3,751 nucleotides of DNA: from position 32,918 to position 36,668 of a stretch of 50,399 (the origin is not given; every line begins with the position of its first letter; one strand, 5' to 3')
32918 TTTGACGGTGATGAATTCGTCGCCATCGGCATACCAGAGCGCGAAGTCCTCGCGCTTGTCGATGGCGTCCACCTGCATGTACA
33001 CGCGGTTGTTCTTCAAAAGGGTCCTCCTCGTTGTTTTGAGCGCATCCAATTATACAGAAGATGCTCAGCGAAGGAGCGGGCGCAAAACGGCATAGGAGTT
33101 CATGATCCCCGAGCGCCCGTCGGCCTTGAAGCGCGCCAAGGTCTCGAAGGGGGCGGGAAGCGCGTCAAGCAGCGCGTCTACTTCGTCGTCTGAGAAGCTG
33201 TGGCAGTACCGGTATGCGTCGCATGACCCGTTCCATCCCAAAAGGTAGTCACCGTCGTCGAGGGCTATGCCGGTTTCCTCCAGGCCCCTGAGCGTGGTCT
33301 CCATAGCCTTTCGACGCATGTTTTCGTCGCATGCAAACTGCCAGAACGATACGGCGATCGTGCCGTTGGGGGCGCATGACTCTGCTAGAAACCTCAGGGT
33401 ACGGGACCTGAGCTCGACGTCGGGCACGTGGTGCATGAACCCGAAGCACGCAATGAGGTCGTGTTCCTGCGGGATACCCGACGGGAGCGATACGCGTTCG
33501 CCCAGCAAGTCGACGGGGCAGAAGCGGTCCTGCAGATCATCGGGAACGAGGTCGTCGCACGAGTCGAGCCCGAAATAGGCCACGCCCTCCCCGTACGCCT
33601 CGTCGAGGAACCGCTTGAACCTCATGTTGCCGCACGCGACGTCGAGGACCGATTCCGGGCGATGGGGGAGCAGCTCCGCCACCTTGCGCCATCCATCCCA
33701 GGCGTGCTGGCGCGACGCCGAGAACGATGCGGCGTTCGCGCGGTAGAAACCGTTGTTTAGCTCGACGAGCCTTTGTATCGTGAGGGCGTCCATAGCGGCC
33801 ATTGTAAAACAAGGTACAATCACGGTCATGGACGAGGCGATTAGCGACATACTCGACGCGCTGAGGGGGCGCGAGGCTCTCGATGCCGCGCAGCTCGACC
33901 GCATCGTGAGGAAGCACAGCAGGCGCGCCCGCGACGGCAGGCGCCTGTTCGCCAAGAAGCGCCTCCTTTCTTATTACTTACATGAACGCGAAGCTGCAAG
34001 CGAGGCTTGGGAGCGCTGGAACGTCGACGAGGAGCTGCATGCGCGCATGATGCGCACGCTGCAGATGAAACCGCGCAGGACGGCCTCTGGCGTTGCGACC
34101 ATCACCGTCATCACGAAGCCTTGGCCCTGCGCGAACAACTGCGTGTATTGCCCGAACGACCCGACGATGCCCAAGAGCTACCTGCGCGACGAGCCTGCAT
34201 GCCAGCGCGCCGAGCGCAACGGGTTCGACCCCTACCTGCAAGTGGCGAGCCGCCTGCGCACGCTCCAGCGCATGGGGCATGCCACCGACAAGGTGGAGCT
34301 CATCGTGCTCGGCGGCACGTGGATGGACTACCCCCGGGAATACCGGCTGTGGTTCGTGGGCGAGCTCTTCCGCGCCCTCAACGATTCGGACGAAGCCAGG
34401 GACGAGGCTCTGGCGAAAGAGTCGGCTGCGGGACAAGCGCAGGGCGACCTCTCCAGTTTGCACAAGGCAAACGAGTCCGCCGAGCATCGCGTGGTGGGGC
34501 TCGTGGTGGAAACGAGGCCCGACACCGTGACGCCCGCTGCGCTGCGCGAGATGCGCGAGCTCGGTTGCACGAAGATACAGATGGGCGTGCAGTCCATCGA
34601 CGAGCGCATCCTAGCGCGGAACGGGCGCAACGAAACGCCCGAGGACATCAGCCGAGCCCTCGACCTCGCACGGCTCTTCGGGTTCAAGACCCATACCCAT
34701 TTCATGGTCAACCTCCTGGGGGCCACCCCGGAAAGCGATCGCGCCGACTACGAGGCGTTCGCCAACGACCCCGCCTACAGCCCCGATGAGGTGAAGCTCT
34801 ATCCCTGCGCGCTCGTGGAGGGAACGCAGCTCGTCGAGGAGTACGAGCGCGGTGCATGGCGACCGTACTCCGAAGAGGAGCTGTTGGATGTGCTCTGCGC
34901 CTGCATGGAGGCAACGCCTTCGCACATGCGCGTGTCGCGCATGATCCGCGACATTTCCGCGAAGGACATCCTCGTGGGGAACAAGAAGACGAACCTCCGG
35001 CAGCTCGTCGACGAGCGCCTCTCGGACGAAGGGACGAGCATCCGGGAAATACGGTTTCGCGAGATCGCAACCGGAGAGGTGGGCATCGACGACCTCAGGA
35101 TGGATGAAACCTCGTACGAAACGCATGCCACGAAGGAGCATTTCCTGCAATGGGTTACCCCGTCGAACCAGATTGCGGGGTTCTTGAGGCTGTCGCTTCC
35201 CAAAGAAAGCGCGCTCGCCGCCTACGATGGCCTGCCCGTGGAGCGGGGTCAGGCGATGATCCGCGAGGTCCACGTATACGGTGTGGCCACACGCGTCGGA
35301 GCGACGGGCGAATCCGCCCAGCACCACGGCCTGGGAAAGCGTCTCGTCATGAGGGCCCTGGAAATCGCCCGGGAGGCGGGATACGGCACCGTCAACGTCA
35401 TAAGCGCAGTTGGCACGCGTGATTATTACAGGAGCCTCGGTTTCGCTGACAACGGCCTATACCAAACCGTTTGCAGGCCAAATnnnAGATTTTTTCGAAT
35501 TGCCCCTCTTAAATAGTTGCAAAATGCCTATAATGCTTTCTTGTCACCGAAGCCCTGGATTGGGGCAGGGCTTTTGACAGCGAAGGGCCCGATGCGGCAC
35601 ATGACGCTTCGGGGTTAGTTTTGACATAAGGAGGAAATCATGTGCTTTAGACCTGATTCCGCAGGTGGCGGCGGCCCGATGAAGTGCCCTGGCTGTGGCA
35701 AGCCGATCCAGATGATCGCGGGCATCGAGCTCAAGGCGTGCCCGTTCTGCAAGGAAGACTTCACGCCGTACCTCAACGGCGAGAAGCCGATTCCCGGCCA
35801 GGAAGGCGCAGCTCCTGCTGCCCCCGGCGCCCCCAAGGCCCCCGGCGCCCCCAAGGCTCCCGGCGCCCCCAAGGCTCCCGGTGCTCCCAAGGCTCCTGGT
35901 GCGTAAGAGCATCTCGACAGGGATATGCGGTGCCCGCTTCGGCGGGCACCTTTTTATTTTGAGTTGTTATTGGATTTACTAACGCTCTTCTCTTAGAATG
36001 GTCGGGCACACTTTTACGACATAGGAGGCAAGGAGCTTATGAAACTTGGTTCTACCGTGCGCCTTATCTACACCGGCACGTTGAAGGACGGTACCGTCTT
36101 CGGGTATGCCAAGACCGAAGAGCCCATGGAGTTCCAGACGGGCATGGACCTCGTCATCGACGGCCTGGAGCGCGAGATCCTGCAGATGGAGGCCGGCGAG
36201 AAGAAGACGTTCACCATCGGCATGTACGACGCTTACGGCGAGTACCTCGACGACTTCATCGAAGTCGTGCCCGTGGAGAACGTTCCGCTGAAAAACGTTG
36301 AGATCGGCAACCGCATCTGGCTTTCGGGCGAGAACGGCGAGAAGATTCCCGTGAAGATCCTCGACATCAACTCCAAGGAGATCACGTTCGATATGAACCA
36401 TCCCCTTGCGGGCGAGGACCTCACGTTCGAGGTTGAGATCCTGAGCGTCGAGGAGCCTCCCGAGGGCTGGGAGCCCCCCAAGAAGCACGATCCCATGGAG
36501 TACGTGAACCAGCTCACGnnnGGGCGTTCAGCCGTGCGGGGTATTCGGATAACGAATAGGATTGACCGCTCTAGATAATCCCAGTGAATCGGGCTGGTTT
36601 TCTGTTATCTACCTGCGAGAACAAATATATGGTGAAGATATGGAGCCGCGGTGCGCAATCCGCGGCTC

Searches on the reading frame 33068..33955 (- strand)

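Call 40: search_protein_families(library=pfam, proteins=[window:33068-33955:-], max_evalue=0.01)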
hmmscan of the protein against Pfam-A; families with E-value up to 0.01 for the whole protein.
window:33068-33955:- (296 aa): 3 families
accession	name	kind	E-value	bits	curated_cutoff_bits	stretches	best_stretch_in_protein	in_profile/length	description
PF13489.12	Methyltransf_23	-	1.4e-08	35.1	27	1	82-263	5-154/164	Methyltransferase domain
PF08242.18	Methyltransf_12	-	0.00032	21.8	30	1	104-199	1-97/98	Methyltransferase domain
PF13649.12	Methyltransf_25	-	0.0091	17.1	27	0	103-198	1-97/97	Methyltransferase domain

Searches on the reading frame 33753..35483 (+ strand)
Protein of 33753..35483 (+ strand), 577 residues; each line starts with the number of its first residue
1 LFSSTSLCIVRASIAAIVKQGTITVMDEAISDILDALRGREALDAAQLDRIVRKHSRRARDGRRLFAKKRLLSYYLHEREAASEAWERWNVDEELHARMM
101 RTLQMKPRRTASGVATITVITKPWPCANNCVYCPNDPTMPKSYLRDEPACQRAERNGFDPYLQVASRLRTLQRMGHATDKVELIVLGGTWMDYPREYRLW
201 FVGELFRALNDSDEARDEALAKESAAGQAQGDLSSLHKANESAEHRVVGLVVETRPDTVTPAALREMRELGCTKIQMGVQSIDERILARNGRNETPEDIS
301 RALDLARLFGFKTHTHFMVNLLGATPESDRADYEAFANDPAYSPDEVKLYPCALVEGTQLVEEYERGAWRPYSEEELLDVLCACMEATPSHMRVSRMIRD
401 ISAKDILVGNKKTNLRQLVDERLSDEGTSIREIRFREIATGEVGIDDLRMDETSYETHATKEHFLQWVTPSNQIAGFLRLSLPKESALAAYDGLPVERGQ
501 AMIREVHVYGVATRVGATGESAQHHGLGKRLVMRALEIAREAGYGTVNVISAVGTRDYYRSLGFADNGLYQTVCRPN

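Call 40: search_protein_families(library=pfam, proteins=[window:33753-35483:+], max_evalue=0.01)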
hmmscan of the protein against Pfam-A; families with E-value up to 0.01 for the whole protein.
window:33753-35483:+ (577 aa): 5 families
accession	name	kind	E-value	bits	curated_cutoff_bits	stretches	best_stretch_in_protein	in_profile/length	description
PF16199.10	Radical_SAM_C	-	1.6e-21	76.6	31.9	1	344-423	1-83/85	Radical_SAM C-terminal domain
PF04055.27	Radical_SAM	-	2.7e-18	67.1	29.5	1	126-327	7-157/166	Radical SAM superfamily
PF00583.31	Acetyltransf_1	-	7.3e-06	26.7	20.7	1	457-564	28-116/116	Acetyltransferase (GNAT) family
PF13673.13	Acetyltransf_10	-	0.00012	22.5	23.6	1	520-567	61-110/128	Acetyltransferase (GNAT) domain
PF13508.13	Acetyltransf_7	-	0.00067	20.4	27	1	517-565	35-83/84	Acetyltransferase (GNAT) domain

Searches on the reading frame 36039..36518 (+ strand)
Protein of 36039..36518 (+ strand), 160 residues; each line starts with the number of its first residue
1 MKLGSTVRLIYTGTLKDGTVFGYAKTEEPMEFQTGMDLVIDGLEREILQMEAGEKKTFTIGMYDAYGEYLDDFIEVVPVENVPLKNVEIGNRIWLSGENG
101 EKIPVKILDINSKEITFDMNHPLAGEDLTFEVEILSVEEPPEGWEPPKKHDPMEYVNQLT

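Call 40: search_protein_families(library=pfam, proteins=[window:36039-36518:+], max_evalue=0.01)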
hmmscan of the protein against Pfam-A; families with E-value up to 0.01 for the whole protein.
window:36039-36518:+ (160 aa): 1 family
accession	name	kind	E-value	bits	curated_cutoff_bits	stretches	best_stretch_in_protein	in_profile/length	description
PF00254.34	FKBP_C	-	4.7e-15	56.1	21.1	1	2-134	6-93/94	FKBP-type peptidyl-prolyl cis-trans isomerase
